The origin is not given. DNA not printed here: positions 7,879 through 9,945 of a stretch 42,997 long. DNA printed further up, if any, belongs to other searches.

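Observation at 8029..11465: CydA homologue without a Q-loop or CydB, hard-wired to c-type cytochromes by overlapping start/stop codons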

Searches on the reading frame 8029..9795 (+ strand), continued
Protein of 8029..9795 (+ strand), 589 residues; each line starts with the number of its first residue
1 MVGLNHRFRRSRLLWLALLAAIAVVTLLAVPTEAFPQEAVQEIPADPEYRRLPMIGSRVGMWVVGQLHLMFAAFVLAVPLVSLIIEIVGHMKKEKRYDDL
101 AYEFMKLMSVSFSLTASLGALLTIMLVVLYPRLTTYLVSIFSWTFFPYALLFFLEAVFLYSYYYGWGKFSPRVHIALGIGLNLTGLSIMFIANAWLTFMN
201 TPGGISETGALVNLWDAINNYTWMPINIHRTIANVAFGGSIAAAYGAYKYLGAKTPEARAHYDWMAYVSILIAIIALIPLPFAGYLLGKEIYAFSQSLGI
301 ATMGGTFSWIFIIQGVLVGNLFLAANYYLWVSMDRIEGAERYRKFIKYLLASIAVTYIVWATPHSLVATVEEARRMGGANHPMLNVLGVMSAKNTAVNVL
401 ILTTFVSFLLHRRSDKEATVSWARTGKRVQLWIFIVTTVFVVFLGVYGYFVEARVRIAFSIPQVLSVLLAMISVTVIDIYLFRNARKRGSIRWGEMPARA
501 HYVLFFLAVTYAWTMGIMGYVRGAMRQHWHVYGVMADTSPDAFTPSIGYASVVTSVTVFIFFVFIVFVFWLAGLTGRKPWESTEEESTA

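Call 42: find_related_loci(query=A1, collection=genome_contigs, flank=10000)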
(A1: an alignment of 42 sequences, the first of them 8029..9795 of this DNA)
Query A1 (589 aa) in genome_contigs; peptide patterns used: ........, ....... (x = any residue, [..] = any of these).
600 stretches matched a pattern (row limit reached: there are more); 591 encode a relative of the query (tblastn E <= 1e-3); the best 80 are kept; 80 distinct loci.
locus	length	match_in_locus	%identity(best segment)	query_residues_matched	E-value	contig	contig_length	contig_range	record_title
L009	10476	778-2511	74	7-587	0e+0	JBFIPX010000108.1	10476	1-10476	MAG: Rhodothermales bacterium isolate Mix_sand12.2021.10.Z.66 k141_45394_length_10476_cov_15.3106, whole genome shotgun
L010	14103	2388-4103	70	17-589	0e+0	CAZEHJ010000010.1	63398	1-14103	MAG TPA_asm: uncultured Rhodothermales bacterium isolate binchicken_co46_725 genome assembly, contig: NODE_731_length_63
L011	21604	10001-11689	69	27-589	0e+0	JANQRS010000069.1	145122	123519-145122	MAG: Calditrichia bacterium isolate IP29b_bin.73 k99_2151752, whole genome shotgun sequence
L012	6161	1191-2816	74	46-587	0e+0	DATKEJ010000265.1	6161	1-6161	MAG TPA_asm: Rhodothermales bacterium isolate SMAG_U14496 k141_2739657, whole genome shotgun sequence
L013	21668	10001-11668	71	39-587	0e+0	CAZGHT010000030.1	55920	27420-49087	MAG TPA_asm: uncultured Rhodothermaceae bacterium isolate SRP128890_co1_174 genome assembly, contig: NODE_992_length_559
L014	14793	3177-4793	71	42-580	0e+0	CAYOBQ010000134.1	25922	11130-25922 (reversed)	MAG TPA_asm: uncultured Nannocystaceae bacterium isolate SRP077602_co1_395 genome assembly, contig: NODE_5473_length_259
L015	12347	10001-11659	71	31-585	0e+0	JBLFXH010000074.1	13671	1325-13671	MAG: Rhodothermales bacterium isolate 3300053785_104 Ga0535658_0011967, whole genome shotgun sequence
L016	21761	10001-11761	68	4-587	0e+0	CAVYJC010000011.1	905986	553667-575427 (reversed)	MAG: uncultured Bacteroidetes bacterium isolate MFD05684.bin.1.294 genome assembly, contig: contig_6857, whole genome sh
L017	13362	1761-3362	70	48-581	0e+0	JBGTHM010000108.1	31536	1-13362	MAG: Fibrobacteria bacterium isolate JTS-RE239 k141_3574045, whole genome shotgun sequence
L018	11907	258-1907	70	29-584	0e+0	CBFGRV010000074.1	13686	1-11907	MAG TPA_asm: uncultured Rhodothermales bacterium isolate SRR17295755_binner23_Refined_73 genome assembly, contig: ERZ233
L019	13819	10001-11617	68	46-584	0e+0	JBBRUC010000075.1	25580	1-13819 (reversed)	MAG: Thermoanaerobaculia bacterium isolate La3_concoct.109 La3_concoct.109_K_3585418_L_25580_cov_13.1111, whole genome s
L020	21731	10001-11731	69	7-587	0e+0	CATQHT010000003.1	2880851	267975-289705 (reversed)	MAG: Rhodothermales bacterium isolate a7cc18d6-0ed0-4e83-aced-35ea7cdf15e7 genome assembly, contig: contig_3, whole geno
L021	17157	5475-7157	69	21-587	0e+0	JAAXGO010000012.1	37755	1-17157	MAG: Rhodothermales bacterium isolate Plut_88865 filtered_Plut_88865_genomic_contig_19484, whole genome shotgun sequence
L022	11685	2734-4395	66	37-587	0e+0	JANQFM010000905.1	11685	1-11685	MAG: Acidobacteria bacterium isolate PL23a_bin.88 k99_1213754, whole genome shotgun sequence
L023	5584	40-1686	71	48-588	0e+0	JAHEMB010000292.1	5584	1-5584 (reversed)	MAG: Rhodothermaceae bacterium isolate Ww644 NODE_60587_length_5584_cov_2.134541, whole genome shotgun sequence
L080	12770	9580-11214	51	48-587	0e+0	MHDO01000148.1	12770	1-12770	MAG: Nitrospinae bacterium RIFCSPLOWO2_12_39_16 rifcsplowo2_12_sub10_scaffold_882, whole genome shotgun sequence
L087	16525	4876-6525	51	38-578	0e+0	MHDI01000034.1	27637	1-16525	MAG: Nitrospinae bacterium RIFCSPHIGHO2_02_FULL_39_82 rifcsphigho2_02_scaffold_2342, whole genome shotgun sequence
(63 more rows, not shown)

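Call 51: search_solved_structures(query=A1, max_evalue=10, show_alignments=4)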
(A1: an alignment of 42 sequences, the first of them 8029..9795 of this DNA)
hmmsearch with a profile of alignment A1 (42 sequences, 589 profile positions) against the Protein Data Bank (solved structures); distinct sequences matched with E-value up to 10: 10.
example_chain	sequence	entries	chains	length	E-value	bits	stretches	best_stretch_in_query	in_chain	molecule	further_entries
9r2g_A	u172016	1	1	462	3.9e-18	68.7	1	56-290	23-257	Cytochrome bd menaquinol oxidase subunit I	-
5doq_A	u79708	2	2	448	7.2e-17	64.5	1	51-247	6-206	Bd-type quinol oxidase subunit I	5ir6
7nkz_A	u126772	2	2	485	8.6e-06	27.9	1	55-290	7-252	Probable integral membrane cytochrome D ubiquinol oxidase (Subunit I) CydA (Cytochrome BD-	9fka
7ose_A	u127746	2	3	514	2.5e-05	26.4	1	55-277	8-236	Cytochrome bd-II ubiquinol oxidase subunit 1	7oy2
7d5i_A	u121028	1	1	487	0.00035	22.6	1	56-289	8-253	Cytochrome D ubiquinol oxidase subunit 1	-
6rko_A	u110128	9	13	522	0.00039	22.4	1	55-227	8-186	Cytochrome bd-I ubiquinol oxidase subunit 1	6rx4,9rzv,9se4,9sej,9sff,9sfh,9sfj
8b4o_A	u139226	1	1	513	0.0017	20.3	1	60-222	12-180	Cytochrome BD ubiquinol oxidase subunit I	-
4iaw_A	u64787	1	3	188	0.42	12.4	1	90-154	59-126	Neutrophil gelatinase-associated lipocalin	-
4iax_A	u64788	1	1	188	0.73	11.6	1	90-154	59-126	Neutrophil gelatinase-associated lipocalin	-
3dsz_A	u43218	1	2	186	1.6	10.5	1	90-154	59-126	engineered human lipocalin 2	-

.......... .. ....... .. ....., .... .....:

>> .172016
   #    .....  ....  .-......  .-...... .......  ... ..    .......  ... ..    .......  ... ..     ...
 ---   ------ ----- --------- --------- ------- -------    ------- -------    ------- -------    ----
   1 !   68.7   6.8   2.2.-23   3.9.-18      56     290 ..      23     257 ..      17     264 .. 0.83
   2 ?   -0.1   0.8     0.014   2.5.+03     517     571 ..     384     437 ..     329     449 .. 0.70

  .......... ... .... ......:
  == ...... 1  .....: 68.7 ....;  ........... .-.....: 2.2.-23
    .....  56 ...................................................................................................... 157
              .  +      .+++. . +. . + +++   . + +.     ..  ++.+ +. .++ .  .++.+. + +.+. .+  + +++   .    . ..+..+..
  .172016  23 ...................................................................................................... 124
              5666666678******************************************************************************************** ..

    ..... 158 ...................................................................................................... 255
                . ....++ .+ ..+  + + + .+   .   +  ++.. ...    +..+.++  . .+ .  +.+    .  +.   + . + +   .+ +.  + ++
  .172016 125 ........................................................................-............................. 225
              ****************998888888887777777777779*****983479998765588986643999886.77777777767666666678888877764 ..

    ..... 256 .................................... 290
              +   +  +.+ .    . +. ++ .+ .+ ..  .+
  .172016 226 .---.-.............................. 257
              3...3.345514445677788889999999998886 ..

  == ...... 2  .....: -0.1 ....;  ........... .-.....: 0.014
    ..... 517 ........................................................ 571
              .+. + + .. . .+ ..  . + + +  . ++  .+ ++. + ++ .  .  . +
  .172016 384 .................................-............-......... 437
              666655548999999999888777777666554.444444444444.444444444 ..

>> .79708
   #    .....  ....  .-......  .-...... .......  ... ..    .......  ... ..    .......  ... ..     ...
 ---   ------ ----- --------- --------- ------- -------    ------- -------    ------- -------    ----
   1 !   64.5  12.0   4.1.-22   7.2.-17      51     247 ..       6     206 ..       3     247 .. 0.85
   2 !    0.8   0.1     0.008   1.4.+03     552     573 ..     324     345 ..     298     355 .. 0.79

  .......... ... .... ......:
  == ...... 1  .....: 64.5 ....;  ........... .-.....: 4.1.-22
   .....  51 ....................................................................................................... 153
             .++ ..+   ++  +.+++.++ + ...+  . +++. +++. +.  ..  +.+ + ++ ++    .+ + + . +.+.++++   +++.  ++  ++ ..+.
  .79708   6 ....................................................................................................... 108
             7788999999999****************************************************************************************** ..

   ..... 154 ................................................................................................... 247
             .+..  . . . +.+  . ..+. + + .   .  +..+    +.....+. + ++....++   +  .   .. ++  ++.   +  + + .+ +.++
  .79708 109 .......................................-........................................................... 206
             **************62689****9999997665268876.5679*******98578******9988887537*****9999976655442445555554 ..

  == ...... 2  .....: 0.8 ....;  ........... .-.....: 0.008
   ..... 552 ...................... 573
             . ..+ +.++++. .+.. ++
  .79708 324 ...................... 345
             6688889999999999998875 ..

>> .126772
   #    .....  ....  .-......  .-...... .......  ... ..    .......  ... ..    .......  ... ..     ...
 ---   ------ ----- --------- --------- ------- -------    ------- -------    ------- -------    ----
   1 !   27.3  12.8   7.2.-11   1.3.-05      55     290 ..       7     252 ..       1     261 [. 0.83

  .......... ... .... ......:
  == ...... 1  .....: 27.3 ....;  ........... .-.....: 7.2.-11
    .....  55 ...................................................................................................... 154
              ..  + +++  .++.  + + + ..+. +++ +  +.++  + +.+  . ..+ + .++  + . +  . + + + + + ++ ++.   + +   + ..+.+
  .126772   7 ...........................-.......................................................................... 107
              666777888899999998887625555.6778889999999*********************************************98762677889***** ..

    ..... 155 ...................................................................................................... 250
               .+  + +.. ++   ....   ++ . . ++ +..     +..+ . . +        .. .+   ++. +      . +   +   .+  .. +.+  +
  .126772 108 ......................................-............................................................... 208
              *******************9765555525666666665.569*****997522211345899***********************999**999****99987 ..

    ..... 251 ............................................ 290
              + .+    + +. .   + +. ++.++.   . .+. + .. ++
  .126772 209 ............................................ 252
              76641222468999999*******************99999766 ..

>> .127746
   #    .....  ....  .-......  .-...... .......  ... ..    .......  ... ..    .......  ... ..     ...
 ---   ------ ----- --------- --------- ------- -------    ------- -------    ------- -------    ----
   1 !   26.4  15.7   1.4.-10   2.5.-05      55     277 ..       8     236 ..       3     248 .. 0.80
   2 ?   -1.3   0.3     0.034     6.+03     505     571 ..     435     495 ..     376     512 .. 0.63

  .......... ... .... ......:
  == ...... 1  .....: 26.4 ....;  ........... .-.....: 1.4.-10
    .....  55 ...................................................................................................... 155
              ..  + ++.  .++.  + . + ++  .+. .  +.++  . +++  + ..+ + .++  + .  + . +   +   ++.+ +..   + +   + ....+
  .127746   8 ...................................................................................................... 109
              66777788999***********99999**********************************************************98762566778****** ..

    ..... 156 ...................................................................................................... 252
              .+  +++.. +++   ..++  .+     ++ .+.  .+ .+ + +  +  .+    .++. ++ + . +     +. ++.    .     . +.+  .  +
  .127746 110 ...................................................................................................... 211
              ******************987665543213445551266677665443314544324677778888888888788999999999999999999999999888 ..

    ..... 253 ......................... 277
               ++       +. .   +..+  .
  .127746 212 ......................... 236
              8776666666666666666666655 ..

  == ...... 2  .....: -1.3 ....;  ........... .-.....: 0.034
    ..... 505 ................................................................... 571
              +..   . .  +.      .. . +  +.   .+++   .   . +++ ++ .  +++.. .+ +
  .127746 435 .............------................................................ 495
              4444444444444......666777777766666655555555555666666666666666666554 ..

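Call 61: search_protein_families(library=ncbifam, proteins=[L001:16833-18113:+, L001:18141-18317:+, L001:18317-18697:+, L001:18764-20686:+, L001:20700-21620:+], max_evalue=0.0001)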
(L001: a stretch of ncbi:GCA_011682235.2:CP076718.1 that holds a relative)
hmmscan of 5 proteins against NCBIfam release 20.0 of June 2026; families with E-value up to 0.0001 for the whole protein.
L001:16833-18113:+ (427 aa): 72 families (the best 25 are shown)
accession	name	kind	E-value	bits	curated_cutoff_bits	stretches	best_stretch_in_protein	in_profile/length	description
TIGR04055.1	rSAM_NirJ2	equivalog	1.3e-105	353.6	500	1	9-332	1-325/326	putative heme d1 biosynthesis radical SAM protein NirJ2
TIGR04545.1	rSAM_ahbD_hemeb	equivalog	2.7e-98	329.5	500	1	9-333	1-339/339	heme b synthase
TIGR04053.2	TIGR04053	equivalog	4.3e-83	279.6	395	2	6-231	6-234/366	TIGR04053 family radical SAM/SPASM domain-containing protein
TIGR04051.1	rSAM_NirJ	equivalog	4.8e-68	229.7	515.45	2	10-199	4-195/354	heme d1 biosynthesis radical SAM protein NirJ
TIGR04546.1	rSAM_ahbC_deAc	equivalog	6e-63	213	650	2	9-205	40-238/390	12,18-didecarboxysiroheme deacetylase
TIGR04347.1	pseudo_SAM_Halo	equivalog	5.6e-59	200.3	525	2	9-208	39-240/390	TIGR04347 family pseudo-SAM/SPASM protein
TIGR04054.1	rSAM_NirJ1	equivalog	6.3e-58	196.2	650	1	9-330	37-381/387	putative heme d1 biosynthesis radical SAM protein NirJ1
TIGR04303.1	GeoRSP_rSAM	equivalog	5.5e-53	180.6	400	1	7-329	4-324/325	GeoRSP system radical SAM/SPASM protein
TIGR03962.1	mycofact_rSAM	equivalog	8.2e-47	160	265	1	7-331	11-333/339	mycofactocin radical SAM maturase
TIGR02109.1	PQQ_syn_pqqE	equivalog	5.2e-45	153.9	381.35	1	7-334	6-335/358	pyrroloquinoline quinone biosynthesis protein PqqE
TIGR03913.1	rad_SAM_trio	equivalog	1.4e-43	149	591.75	1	5-332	16-355/477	GDL motif peptide-associated radical SAM/SPASM maturase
NF050035.1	rSAM_WgK_link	exception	4.2e-42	144.4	650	2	6-190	7-192/367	radical SAM/SPASM peptide maturase WgkB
NF045574.1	sacti_mat_StsB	exception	4.2e-41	141.3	625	1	12-322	100-406/466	StsB family radical SAM/SPASM domain sactipeptide maturase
TIGR04103.1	rSAM_nif11_3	equivalog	1.6e-37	129.1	725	1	10-332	7-345/412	nif11-class peptide radical SAM maturase 3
TIGR04340.1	rSAM_ACGX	hypoth_equivalog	5.6e-34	117.9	400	1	11-329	6-337/341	radical SAM/SPASM domain protein, ACGX system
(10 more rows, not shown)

L001:18141-18317:+ (59 aa): 20 families
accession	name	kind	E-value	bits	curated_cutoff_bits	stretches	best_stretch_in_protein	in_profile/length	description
NF058577.1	FdxA_fam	equivalog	4.5e-15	55.6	65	1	1-52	1-52/52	4Fe-4S ferredoxin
NF033683.1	di_4Fe-4S_YfhL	equivalog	7.6e-10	39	86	1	1-57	1-64/80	YfhL family 4Fe-4S dicluster ferredoxin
NF005504.0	PRK07118.1-3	equivalog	5.2e-08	32.6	437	1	6-55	218-267/293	Fe-S cluster domain-containing protein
TIGR04105.1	FeFe_hydrog_B1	subfamily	7.9e-08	31.4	450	1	3-55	107-161/462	monomeric [FeFe] hydrogenase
NF045490.1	FdxA_Protbact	equivalog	8e-08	32.5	135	1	1-55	1-57/104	ferredoxin FdxA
NF038196.1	ferrodoxin_EFR1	subfamily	9.4e-08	32.4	75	1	3-53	180-229/242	EFR1 family ferrodoxin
NF045874.1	Vhu_polyferre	exception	1.2e-07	30.8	600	1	2-54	123-175/381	F420-non-reducing hydrogenase associated-polyferredoxin VhuB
TIGR02700.1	flavo_MJ0208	hypoth_equivalog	4.1e-07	29.5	251.35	1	1-54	141-195/234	dihydromethanopterin reductase (acceptor)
TIGR04041.1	activase_YjjW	hypoth_equivalog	4.8e-07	29.5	250.2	1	2-52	37-86/276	YjjW family glycine radical enzyme activase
NF043069.1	T4HPD_activ_SAM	equivalog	4.9e-07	29.4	425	1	6-52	50-96/299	trans-4-hydroxy-L-proline dehydratase activase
TIGR01944.1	rnfB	subfamily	9.8e-07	28.5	68.7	0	4-25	140-161/190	RnfABCDGE type electron transport complex subunit B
NF040770.1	hetero_SS_HdrA2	exception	7.6e-06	24.3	1100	1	5-54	575-624/777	CoB-CoM heterodisulfide reductase HdrA2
NF048010.1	SfplDhtActHpsHDes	equivalog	1.1e-05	24.4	430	1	10-54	61-106/298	(2S)-3-sulfopropanediol dehydratase activating enzyme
NF045480.1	FdxA_Actino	equivalog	1.6e-05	25.1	125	1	1-53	1-55/107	ferredoxin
NF005415.0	PRK06991.1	equivalog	1.6e-05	24.7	281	1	7-57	85-136/284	electron transport complex subunit RsxB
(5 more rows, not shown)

L001:18317-18697:+ (127 aa): 0 families

L001:18764-20686:+ (641 aa): 3 families
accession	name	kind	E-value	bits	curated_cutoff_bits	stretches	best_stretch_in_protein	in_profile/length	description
TIGR01278.1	DPOR_BchB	equivalog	4.5e-17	62.1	490.35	2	572-620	457-504/512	ferredoxin:protochlorophyllide reductase (ATP-dependent) subunit B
NF002789.0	PRK02910.1-3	equivalog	6.8e-17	61.5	509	2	353-405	479-531/535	ferredoxin:protochlorophyllide reductase (ATP-dependent) subunit B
NF002790.0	PRK02910.1-4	equivalog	8.2e-05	21.4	912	0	352-405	473-526/530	ferredoxin:protochlorophyllide reductase (ATP-dependent) subunit B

L001:20700-21620:+ (307 aa): 8 families
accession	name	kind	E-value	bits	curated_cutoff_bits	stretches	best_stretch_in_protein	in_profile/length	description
NF041136.1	MrpORP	equivalog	5.1e-74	249.7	450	1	32-291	3-250/365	iron-sulfur cluster carrier protein MrpORP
NF008669.0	PRK11670.1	equivalog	1.7e-50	172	348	1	30-291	103-351/369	iron-sulfur cluster carrier protein ApbC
TIGR01969.1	minD_arch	subfamily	9.6e-18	64.3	201.75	2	36-93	2-59/251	cell division ATPase MinD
TIGR01968.1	minD_bact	equivalog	2.7e-10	40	212.9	1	35-74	2-41/261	septum site-determining protein MinD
NF041546.1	ParA_partition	equivalog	1.2e-08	34.7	180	1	36-75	1-40/203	ParA family partition ATPase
NF047398.1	AAA_KGGVGR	domain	7.3e-08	33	90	1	35-82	3-50/190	KGGVGR-motif variant AAA ATPase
TIGR03018.1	pepcterm_TyrKin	hypoth_equivalog_domain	1.1e-05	24.8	230.65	1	32-84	33-86/207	XrtA-associated tyrosine autokinase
TIGR03371.1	cellulose_yhjQ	equivalog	3.6e-05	23.4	157.85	0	35-74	2-41/246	cellulose biosynthesis protein BcsQ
